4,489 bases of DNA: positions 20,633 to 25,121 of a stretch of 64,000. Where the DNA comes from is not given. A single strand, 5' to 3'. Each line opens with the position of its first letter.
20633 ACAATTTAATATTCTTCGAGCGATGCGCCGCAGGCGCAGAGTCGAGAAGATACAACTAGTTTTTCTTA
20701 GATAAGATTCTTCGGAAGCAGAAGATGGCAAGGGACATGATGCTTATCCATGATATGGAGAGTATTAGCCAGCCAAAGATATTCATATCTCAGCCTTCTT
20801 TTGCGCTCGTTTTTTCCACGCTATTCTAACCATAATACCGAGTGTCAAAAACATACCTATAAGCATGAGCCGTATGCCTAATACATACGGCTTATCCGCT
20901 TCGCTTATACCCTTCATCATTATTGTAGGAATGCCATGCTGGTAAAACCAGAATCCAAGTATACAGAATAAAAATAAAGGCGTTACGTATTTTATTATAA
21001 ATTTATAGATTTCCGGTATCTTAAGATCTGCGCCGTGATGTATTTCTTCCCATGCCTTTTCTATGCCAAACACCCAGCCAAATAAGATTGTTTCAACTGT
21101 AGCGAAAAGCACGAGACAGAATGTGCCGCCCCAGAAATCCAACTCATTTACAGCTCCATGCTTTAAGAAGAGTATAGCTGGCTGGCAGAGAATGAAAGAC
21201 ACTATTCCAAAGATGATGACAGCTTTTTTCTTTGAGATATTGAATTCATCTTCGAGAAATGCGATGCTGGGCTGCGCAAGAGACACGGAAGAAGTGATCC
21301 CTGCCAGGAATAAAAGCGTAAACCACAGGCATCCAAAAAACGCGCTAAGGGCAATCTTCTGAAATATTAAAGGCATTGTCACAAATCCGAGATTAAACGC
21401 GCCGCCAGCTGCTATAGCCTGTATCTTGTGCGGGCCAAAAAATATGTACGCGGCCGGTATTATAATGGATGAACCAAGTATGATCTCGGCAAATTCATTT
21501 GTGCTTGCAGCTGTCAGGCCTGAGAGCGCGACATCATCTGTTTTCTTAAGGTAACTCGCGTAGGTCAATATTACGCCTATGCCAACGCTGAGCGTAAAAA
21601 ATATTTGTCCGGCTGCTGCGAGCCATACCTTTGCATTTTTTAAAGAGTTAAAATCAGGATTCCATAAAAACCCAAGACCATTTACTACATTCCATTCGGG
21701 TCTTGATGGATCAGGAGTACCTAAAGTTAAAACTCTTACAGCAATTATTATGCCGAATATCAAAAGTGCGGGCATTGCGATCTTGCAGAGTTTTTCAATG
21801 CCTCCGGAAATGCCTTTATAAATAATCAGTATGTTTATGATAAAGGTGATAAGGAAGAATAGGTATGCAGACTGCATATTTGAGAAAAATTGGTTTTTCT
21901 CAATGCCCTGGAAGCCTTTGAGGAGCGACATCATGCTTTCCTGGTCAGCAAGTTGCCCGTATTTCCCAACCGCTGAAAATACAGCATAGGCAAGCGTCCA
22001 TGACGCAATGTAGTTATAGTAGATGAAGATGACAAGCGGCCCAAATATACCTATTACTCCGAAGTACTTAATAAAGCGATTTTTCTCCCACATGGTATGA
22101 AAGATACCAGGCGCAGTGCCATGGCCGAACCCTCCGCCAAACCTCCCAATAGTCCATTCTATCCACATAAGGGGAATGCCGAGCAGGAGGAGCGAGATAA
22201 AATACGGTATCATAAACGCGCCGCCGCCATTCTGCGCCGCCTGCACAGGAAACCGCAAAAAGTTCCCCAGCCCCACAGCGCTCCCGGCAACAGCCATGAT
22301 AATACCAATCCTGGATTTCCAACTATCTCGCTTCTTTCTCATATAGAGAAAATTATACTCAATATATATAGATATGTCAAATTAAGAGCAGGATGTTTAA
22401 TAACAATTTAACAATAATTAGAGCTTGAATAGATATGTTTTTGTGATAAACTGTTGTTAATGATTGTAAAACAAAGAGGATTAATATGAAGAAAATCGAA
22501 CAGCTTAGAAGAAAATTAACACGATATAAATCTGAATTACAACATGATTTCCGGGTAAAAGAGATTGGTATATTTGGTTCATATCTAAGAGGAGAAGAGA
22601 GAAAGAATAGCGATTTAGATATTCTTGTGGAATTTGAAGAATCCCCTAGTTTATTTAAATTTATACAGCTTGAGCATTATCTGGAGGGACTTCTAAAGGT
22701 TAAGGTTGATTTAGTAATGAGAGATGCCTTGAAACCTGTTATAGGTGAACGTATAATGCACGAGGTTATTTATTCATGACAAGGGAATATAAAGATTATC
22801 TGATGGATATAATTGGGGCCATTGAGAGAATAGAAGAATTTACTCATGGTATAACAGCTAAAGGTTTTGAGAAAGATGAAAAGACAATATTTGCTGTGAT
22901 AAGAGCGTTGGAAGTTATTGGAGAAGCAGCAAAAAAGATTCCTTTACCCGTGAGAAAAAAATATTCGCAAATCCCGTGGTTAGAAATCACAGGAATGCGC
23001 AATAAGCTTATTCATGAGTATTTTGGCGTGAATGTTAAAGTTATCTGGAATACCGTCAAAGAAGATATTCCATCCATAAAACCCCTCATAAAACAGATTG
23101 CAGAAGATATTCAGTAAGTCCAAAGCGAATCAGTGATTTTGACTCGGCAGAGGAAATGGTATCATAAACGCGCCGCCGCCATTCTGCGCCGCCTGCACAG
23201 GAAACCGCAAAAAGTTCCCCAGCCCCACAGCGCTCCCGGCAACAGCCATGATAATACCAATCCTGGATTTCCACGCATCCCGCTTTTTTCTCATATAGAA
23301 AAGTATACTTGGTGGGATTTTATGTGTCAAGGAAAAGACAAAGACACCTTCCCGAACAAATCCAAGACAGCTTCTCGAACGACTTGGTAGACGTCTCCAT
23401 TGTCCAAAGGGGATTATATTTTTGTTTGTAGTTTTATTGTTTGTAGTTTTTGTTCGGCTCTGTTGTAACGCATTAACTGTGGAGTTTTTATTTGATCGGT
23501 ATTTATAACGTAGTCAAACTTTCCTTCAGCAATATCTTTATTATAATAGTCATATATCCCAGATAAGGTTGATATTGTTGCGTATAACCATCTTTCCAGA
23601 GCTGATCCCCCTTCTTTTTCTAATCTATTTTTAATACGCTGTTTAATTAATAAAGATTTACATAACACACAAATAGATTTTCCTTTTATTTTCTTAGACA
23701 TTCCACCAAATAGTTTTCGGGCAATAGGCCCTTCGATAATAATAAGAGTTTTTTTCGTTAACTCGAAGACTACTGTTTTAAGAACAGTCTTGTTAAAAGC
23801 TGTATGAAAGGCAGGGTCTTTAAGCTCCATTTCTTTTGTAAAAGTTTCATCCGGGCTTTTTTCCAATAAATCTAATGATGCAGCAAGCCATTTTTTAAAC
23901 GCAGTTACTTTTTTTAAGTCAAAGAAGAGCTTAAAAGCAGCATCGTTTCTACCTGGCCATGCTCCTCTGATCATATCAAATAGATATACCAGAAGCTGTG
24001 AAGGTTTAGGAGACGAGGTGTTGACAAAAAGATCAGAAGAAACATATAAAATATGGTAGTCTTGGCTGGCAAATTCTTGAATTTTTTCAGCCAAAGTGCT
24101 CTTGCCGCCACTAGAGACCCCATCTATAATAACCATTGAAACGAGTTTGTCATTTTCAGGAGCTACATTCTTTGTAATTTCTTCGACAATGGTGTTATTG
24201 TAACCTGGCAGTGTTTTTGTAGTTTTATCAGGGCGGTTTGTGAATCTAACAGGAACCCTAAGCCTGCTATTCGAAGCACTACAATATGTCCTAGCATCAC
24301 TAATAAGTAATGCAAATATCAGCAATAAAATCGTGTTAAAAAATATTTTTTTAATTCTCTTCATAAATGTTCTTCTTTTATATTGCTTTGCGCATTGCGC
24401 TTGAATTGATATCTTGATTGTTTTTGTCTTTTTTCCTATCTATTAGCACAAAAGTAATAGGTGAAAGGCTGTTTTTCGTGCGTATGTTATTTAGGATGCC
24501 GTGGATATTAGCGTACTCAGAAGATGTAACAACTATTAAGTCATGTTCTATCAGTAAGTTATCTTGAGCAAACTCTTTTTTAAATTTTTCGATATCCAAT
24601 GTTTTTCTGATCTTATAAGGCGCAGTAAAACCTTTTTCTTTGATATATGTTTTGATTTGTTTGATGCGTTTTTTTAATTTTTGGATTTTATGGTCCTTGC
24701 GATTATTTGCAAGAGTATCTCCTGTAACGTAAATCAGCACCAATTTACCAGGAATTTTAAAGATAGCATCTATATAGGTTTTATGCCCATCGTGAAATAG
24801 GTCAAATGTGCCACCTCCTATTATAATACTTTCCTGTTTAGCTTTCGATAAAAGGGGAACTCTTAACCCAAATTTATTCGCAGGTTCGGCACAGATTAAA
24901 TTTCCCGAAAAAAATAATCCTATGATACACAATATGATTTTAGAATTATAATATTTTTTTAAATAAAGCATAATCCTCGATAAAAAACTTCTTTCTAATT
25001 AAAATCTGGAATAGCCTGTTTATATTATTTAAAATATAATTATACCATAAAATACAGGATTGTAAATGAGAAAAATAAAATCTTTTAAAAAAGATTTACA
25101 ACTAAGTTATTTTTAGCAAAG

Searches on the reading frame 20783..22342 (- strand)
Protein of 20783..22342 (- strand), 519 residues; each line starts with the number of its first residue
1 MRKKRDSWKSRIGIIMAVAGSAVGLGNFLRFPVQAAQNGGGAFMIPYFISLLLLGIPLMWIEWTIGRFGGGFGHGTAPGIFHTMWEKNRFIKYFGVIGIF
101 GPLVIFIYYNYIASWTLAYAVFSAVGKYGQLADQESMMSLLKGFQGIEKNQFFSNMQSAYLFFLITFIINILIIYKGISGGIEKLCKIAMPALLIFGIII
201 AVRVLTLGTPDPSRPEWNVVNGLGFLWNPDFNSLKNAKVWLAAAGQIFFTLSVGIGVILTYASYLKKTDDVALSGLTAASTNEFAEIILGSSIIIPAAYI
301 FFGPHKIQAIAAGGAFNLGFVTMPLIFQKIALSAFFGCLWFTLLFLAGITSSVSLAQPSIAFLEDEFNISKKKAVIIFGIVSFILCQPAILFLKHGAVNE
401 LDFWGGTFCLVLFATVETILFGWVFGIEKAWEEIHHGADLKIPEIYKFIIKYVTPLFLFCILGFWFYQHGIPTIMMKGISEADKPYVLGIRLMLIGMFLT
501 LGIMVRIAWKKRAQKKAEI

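Call 45: search_protein_families(library=pfam, proteins=[window:20783-22342:-], max_evalue=0.001)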
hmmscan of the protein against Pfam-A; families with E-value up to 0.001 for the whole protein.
window:20783-22342:- (519 aa): 1 family
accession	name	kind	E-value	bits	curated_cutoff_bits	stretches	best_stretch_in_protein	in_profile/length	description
PF00209.24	SNF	-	1.9e-56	192.3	27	2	163-497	180-510/524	Sodium:neurotransmitter symporter family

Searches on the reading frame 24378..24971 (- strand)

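Call 45: search_protein_families(library=pfam, proteins=[window:24378-24971:-], max_evalue=0.001)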
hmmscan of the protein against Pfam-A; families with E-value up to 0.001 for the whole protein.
window:24378-24971:- (197 aa): 1 family
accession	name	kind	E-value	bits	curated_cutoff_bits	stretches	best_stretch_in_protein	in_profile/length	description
PF01467.32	CTP_transf_like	-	1e-10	42.3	21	1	53-195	3-132/133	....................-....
